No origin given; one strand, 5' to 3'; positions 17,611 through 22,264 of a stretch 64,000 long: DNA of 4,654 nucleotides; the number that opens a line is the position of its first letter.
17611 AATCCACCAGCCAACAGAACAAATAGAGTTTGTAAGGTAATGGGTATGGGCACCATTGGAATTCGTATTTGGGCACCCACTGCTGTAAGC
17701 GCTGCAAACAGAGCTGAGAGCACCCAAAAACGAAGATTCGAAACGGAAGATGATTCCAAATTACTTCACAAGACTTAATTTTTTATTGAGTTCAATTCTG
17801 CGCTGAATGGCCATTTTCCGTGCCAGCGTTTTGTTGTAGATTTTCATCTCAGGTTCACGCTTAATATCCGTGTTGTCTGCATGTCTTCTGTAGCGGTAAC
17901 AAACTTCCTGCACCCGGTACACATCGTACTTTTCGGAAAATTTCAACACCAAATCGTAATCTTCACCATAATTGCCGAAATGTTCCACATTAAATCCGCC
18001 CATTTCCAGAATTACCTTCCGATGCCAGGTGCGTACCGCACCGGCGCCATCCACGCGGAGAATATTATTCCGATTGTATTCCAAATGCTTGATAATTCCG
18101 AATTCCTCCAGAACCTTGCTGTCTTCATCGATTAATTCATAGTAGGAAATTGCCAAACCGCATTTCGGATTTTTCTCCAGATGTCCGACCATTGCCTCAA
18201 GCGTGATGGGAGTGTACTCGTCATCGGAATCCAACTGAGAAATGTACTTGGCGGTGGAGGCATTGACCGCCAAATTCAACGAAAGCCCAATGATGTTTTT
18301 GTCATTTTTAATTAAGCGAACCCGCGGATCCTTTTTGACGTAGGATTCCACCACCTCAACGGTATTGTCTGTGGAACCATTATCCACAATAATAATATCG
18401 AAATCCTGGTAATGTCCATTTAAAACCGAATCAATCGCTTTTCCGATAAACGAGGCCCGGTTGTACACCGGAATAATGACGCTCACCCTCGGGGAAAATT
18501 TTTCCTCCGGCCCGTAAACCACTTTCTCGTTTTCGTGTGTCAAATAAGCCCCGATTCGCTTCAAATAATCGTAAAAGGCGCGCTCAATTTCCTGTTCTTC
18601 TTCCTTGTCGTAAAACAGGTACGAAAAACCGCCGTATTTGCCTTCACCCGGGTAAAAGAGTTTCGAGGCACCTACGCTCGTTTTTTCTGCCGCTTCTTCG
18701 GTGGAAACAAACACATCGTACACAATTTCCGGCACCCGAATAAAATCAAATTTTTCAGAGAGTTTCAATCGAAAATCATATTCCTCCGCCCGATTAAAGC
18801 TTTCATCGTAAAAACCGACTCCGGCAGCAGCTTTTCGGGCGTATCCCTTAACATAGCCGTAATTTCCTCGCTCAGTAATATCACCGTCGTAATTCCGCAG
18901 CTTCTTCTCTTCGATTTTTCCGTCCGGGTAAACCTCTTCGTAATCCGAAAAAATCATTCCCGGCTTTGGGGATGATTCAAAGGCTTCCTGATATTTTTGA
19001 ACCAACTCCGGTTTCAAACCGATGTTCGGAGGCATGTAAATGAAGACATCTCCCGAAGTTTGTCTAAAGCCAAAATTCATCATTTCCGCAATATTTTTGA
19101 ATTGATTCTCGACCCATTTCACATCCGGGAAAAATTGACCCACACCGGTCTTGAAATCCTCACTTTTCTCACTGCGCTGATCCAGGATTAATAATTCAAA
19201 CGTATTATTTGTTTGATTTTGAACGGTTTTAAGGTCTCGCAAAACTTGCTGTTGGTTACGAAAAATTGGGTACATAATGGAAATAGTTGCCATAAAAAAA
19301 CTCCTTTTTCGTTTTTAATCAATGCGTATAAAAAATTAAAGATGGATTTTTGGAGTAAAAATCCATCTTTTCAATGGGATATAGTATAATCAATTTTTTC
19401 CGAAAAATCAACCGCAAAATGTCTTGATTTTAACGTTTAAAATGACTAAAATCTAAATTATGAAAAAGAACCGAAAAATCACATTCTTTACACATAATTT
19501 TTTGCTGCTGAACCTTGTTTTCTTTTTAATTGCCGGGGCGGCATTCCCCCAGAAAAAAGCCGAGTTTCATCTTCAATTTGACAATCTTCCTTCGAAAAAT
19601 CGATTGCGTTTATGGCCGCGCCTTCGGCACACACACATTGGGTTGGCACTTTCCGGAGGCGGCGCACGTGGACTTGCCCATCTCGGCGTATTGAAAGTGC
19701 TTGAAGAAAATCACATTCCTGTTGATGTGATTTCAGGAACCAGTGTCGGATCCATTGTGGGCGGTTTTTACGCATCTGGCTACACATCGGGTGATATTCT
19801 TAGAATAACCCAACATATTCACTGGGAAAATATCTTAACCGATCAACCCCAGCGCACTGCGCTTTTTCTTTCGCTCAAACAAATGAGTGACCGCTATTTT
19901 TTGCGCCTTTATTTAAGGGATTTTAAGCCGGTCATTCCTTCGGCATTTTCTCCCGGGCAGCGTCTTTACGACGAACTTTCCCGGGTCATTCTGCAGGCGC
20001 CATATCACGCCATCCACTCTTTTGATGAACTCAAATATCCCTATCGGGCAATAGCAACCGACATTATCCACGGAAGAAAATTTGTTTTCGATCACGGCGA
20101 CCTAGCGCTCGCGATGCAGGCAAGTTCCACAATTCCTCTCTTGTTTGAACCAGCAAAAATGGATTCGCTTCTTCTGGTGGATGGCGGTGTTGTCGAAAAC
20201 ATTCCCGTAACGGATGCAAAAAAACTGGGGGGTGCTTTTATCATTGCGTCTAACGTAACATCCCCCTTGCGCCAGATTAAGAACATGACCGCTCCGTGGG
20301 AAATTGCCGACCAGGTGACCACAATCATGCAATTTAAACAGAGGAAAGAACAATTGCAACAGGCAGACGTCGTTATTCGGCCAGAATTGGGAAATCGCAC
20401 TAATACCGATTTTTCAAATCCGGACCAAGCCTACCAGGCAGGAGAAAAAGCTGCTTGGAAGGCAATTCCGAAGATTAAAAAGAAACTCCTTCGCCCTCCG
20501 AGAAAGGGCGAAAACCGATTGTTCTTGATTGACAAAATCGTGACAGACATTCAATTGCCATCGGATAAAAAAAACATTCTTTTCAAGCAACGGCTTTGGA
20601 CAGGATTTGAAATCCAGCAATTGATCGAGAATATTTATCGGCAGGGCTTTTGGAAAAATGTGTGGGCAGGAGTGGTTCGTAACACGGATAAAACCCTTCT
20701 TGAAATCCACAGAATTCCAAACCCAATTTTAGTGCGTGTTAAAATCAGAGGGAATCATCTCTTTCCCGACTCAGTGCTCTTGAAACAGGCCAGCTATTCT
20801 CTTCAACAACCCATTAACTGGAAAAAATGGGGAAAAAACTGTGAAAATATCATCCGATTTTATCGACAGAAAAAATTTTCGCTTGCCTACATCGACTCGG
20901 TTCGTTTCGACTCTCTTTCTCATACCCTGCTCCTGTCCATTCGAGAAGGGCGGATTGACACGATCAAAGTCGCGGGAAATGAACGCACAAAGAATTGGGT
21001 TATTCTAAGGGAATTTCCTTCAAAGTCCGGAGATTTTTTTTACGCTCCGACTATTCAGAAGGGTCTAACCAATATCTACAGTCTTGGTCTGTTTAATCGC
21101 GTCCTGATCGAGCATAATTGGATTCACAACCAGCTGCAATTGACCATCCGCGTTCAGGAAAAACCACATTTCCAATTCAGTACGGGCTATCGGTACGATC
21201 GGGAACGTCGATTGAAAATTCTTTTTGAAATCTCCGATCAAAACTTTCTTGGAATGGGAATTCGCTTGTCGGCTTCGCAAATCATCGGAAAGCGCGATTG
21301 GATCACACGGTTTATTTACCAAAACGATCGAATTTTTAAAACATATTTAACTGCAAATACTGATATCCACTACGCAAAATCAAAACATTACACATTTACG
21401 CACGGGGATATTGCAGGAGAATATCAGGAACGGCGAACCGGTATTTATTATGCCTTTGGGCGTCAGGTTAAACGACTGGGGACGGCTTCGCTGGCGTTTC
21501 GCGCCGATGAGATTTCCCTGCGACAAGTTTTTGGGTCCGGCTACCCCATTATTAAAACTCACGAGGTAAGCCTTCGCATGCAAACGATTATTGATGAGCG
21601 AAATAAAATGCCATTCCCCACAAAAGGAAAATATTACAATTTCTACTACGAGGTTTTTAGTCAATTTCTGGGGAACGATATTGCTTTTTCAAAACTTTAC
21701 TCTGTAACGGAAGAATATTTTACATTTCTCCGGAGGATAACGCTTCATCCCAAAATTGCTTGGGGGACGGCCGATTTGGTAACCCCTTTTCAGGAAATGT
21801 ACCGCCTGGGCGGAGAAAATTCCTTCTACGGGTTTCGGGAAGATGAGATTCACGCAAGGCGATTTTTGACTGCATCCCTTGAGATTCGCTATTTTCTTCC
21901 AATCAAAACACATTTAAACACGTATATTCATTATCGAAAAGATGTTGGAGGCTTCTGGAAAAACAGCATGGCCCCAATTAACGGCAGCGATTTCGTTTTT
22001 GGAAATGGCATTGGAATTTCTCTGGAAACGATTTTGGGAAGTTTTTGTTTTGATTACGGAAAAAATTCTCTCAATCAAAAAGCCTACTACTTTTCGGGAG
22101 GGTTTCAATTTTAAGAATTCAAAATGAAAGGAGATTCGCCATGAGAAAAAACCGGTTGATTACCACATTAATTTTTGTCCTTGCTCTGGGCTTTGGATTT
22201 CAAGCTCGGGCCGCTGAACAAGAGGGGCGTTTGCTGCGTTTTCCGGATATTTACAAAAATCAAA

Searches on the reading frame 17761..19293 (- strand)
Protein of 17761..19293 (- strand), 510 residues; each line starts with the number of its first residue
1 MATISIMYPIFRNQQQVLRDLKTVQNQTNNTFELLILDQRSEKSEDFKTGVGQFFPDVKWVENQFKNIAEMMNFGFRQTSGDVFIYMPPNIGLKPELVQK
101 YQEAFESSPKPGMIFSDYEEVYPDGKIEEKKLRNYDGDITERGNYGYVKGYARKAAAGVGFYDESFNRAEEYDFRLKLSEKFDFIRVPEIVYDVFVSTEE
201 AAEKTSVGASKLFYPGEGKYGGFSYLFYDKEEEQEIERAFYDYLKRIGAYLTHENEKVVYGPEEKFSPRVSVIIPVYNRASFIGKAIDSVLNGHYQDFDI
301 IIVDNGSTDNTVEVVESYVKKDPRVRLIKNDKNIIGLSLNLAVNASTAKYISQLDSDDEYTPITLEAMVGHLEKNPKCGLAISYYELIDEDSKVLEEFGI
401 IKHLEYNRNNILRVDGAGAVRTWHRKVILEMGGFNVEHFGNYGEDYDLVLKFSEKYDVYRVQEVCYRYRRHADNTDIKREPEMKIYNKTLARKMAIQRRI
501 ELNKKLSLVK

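Call 38: search_protein_families(library=pfam, proteins=[window:17761-19293:-], max_evalue=0.00001)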
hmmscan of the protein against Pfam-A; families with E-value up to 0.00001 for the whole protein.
window:17761-19293:- (510 aa): 3 families
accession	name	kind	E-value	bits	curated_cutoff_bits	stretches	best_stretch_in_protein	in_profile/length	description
PF00535.33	Glycos_transf_2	-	7.4e-41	140.3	23.3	1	271-396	1-130/168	Glycosyl transferase family 2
PF10111.15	Glyco_tranf_2_2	-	1.1e-18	68.2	27.3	1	271-474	1-221/276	Glycosyltransferase like family 2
PF13641.12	Glyco_tranf_2_3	-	1.5e-09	38.7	27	1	268-451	1-193/230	Glycosyltransferase like family 2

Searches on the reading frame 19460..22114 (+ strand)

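Call 38: search_protein_families(library=pfam, proteins=[window:19460-22114:+], max_evalue=0.00001)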
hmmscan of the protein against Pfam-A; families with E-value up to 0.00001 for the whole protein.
window:19460-22114:+ (884 aa): 3 families
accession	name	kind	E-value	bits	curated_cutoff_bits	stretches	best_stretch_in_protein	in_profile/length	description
PF01734.28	Patatin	-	8.6e-32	111.3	27.7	1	62-253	1-190/191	Patatin-like phospholipase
PF01103.29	Omp85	-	1.6e-22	80.9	24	1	595-884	1-319/325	Omp85 superfamily domain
PF07244.20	POTRA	-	6.9e-10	39.9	21.3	0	499-568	3-79/79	Surface antigen variable number repeat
